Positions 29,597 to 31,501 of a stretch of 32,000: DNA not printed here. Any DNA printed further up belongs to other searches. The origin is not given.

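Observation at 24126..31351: Module 2: sigma54 activator with PrpR_N-type sensor driving a TAXI-TRAP transporter fused to a 534-aa UbiD paralogue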

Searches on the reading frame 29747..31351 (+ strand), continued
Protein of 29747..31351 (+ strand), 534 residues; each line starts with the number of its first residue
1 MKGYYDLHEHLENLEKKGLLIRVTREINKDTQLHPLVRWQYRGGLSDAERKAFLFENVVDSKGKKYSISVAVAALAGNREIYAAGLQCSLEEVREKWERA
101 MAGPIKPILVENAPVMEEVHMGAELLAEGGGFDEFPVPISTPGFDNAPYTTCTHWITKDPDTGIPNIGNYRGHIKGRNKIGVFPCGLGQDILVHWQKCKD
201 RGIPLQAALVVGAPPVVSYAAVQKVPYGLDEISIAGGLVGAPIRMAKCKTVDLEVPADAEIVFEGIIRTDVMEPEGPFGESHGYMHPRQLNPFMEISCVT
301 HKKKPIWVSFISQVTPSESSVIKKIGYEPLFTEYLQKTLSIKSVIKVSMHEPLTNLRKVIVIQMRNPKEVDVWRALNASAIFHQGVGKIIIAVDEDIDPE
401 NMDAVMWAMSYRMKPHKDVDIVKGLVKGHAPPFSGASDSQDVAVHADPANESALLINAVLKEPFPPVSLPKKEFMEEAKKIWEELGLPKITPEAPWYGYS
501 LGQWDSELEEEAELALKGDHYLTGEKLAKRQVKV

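Call 25: search_solved_structures(query=window:29747-31351:+, max_evalue=1e-30, show_alignments=3)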
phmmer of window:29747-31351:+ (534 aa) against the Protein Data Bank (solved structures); distinct sequences matched with E-value up to 1e-30: 4.
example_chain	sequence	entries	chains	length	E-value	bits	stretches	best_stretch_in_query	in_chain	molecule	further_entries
6h6x_B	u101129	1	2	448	1.1e-47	166.4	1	6-439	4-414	3-polyprenyl-4-hydroxybenzoate decarboxylase and related decarboxylases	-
6h6v_A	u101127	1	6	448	2.2e-46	162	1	6-440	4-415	3-polyprenyl-4-hydroxybenzoate decarboxylase and related decarboxylases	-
7ae4_A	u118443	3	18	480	3.2e-33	118.6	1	2-424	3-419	Phenolic acid decarboxylase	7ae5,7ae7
7pda_A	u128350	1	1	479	2.1e-31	112.6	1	101-433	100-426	UbiD family decarboxylase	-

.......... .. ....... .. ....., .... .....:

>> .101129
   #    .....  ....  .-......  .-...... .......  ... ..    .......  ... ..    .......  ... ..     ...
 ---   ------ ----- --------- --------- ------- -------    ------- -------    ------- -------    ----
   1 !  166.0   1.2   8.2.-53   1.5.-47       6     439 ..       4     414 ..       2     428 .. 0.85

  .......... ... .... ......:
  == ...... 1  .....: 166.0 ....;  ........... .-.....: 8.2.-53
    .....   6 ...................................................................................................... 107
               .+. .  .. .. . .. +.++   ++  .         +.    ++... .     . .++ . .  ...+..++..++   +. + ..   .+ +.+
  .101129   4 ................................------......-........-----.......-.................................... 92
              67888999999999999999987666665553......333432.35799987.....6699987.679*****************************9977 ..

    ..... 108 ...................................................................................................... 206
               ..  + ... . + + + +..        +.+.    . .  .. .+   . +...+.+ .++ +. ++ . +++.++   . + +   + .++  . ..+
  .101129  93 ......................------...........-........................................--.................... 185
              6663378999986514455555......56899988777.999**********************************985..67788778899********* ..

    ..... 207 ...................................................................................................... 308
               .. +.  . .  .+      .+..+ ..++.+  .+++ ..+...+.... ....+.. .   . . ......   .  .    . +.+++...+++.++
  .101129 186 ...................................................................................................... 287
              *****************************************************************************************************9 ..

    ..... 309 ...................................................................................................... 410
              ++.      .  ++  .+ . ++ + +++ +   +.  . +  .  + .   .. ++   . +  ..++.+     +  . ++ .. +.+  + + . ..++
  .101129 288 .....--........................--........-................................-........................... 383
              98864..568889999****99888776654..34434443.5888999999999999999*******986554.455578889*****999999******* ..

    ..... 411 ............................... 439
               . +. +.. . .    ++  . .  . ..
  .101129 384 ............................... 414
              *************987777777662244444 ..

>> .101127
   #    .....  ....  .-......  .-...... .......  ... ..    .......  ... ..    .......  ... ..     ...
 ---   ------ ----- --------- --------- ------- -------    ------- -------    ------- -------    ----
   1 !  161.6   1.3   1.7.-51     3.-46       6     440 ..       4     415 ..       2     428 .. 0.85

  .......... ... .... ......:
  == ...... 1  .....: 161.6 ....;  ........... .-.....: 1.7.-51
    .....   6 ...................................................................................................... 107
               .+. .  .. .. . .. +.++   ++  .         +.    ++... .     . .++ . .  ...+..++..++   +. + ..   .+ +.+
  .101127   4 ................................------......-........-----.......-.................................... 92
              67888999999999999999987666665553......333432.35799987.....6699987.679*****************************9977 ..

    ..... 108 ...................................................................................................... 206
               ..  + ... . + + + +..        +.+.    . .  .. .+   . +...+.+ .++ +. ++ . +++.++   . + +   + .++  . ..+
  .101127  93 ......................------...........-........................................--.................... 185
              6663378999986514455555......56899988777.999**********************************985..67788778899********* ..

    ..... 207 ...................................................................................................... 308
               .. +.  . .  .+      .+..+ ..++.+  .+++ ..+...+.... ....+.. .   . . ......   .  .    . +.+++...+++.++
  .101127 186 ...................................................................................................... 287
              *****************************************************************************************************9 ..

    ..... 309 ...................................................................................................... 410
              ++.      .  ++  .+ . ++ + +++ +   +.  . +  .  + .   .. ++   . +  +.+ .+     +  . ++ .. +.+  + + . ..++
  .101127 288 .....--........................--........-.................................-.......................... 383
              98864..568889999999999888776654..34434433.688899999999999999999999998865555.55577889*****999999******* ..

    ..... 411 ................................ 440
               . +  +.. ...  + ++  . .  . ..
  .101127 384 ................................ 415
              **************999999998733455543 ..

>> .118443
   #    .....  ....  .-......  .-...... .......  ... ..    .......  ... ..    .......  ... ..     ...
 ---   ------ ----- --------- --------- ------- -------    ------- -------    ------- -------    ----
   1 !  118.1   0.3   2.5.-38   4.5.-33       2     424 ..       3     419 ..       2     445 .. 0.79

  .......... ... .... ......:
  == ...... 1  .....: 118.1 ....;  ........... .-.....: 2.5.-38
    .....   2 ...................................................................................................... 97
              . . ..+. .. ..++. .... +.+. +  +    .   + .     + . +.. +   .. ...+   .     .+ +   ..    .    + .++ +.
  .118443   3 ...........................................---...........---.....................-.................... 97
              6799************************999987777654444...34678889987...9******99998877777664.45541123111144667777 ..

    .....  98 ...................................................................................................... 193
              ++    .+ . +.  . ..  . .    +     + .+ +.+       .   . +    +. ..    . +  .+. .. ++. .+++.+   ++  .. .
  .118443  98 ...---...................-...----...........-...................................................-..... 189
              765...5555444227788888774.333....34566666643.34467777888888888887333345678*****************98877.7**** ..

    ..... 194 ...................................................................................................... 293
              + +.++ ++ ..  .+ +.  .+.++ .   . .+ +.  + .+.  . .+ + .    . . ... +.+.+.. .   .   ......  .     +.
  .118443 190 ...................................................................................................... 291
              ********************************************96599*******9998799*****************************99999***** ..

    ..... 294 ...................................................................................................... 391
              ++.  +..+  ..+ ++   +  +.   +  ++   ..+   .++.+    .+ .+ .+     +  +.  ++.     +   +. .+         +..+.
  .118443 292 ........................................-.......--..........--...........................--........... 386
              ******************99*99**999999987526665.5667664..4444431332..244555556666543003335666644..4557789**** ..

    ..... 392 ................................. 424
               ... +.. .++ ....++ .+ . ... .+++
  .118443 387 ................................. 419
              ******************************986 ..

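Call 39: find_related_loci(query=A2, collection=metagenome_contigs, flank=10000)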
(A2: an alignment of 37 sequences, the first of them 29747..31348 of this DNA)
Query A2 (534 aa) in metagenome_contigs; peptide patterns used: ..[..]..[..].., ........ (x = any residue, [..] = any of these).
600 stretches matched a pattern (row limit reached: there are more); 595 encode a relative of the query (tblastn E <= 1e-3); the best 80 are kept; 80 distinct loci.
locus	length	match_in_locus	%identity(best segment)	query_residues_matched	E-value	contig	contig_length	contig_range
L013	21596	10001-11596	73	2-533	0e+0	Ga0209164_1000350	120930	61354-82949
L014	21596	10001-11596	73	2-533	0e+0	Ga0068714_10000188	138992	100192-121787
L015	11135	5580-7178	70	2-534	0e+0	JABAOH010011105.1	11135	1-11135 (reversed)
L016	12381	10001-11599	68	2-534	0e+0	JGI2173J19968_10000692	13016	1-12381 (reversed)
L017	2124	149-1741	69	4-534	0e+0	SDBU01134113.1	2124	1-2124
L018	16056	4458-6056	68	2-534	0e+0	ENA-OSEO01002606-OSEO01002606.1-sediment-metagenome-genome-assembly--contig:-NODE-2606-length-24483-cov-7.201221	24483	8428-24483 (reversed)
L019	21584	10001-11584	68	2-533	0e+0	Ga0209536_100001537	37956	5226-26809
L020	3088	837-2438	65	3-533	0e+0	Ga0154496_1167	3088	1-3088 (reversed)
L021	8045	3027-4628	64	1-534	0e+0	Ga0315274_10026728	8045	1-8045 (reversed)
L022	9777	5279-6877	65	4-533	0e+0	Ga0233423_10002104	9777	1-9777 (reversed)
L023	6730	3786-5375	64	3-534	0e+0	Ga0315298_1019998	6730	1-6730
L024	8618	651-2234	64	1-528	0e+0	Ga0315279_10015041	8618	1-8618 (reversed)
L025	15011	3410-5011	63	3-533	0e+0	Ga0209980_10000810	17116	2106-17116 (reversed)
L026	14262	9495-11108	64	2-534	0e+0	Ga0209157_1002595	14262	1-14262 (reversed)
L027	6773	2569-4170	63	1-534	0e+0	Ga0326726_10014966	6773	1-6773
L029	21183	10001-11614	63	2-534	0e+0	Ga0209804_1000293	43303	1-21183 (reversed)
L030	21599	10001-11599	63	3-533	0e+0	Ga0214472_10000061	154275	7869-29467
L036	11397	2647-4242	63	4-533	0e+0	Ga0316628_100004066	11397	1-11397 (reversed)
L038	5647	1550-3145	64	1-534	0e+0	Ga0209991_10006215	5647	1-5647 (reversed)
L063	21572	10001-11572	55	3-531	0e+0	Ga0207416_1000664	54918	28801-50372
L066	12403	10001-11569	54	2-531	0e+0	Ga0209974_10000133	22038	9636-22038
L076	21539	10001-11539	54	2-531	0e+0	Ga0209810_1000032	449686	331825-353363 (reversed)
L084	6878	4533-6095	53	2-531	0e+0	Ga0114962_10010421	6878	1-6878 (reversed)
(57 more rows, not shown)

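Call 42: search_protein_families(library=pfam, proteins=[L066:3806-4864:+, L076:8135-8869:-, L038:3865-5352:+, L038:3260-3835:+, L063:332-2662:+, L002:8813-9520:+, L030:11665-12930:-, L019:11683-12873:+, L036:8341-10629:-, L084:3307-4404:+], max_evalue=0.00001)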
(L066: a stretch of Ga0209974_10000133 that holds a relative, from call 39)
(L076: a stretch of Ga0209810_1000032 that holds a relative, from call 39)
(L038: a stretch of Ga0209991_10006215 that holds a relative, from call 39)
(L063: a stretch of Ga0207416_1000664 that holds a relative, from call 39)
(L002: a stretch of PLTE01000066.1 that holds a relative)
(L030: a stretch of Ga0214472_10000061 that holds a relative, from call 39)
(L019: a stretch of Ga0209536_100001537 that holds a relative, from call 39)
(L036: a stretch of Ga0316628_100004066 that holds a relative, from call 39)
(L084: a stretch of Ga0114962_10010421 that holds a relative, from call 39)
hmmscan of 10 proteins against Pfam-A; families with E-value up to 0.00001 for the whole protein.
L066:3806-4864:+ (352 aa): 1 family
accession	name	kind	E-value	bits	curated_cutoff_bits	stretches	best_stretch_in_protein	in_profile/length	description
PF03401.19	TctC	-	1.4e-62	212.1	27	1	78-346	1-270/274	Tripartite tricarboxylate transporter family receptor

L076:8135-8869:- (244 aa): 1 family
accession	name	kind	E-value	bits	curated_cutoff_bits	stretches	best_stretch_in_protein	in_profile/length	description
PF00596.27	Aldolase_II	-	1.5e-24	87.3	22.2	1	17-196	7-183/183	Class II Aldolase and Adducin N-terminal domain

L038:3865-5352:+ (495 aa): 1 family
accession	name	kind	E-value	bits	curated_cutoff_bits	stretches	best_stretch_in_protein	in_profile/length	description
PF01970.21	TctA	-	1.1e-125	420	28.9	1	20-437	3-421/423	Tripartite tricarboxylate transporter TctA family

L038:3260-3835:+ (191 aa): 1 family
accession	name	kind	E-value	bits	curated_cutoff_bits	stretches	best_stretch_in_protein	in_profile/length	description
PF07883.17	Cupin_2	-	1.1e-12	47.9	27.2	1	78-144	2-67/70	Cupin domain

L063:332-2662:+ (776 aa): 3 families
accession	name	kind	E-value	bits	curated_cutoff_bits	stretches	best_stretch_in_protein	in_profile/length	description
PF20256.3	MoCoBD_2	-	1.5e-72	244.9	27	1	427-704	2-283/283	Molybdopterin cofactor-binding domain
PF02738.23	MoCoBD_1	-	1.5e-69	234.3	27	1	159-393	9-244/244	Molybdopterin cofactor-binding domain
PF01315.27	Ald_Xan_dh_C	-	4.5e-23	82.1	31.3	1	20-136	2-110/110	Aldehyde oxidase and xanthine dehydrogenase, a/b hammerhead domain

L002:8813-9520:+ (235 aa): 1 family
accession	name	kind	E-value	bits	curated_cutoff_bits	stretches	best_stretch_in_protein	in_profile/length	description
PF02441.25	Flavoprotein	-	2.3e-42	144.8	22.7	1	48-215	2-159/162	Flavoprotein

L030:11665-12930:- (421 aa): 2 families
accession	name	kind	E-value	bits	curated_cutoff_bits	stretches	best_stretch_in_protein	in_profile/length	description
PF05977.19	MFS_3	-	7.9e-38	130.6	27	1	19-402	3-388/524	Transmembrane secretion effector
PF07690.21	MFS_1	-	1.4e-35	123.3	33.4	2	31-368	1-340/347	Major Facilitator Superfamily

L019:11683-12873:+ (396 aa): 1 family
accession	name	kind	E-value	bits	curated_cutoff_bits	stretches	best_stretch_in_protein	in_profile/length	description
PF07690.21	MFS_1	-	2.5e-46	158.6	33.4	2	13-247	2-242/347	Major Facilitator Superfamily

L036:8341-10629:- (762 aa): 3 families
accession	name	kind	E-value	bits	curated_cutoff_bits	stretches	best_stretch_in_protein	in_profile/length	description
PF00384.28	Molybdopterin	-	1.7e-77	261.3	24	1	104-544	1-353/353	Molybdopterin oxidoreductase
PF01568.27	Molydop_binding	-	6.6e-32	110.3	26.8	1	634-739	1-110/110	Molydopterin dinucleotide binding domain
PF04879.21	Molybdop_Fe4S4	-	9.3e-18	64.4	22.7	1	49-101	3-55/55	Molybdopterin oxidoreductase Fe4S4 domain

L084:3307-4404:+ (365 aa): 4 families
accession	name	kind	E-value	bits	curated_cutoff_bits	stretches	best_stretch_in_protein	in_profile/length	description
PF13416.11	SBP_bac_8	-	1.3e-14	55.2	27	1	81-329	1-267/279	Bacterial extracellular solute-binding protein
PF13343.11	SBP_bac_6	-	3.8e-14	53.2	24.6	1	136-345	28-243/245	Bacterial extracellular solute-binding protein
PF01547.30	SBP_bac_1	-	1.9e-13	51.5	26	1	79-313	10-307/307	Bacterial extracellular solute-binding protein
PF13531.11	SBP_bac_11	-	1.1e-09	38.8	25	1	68-320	1-226/227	Bacterial extracellular solute-binding protein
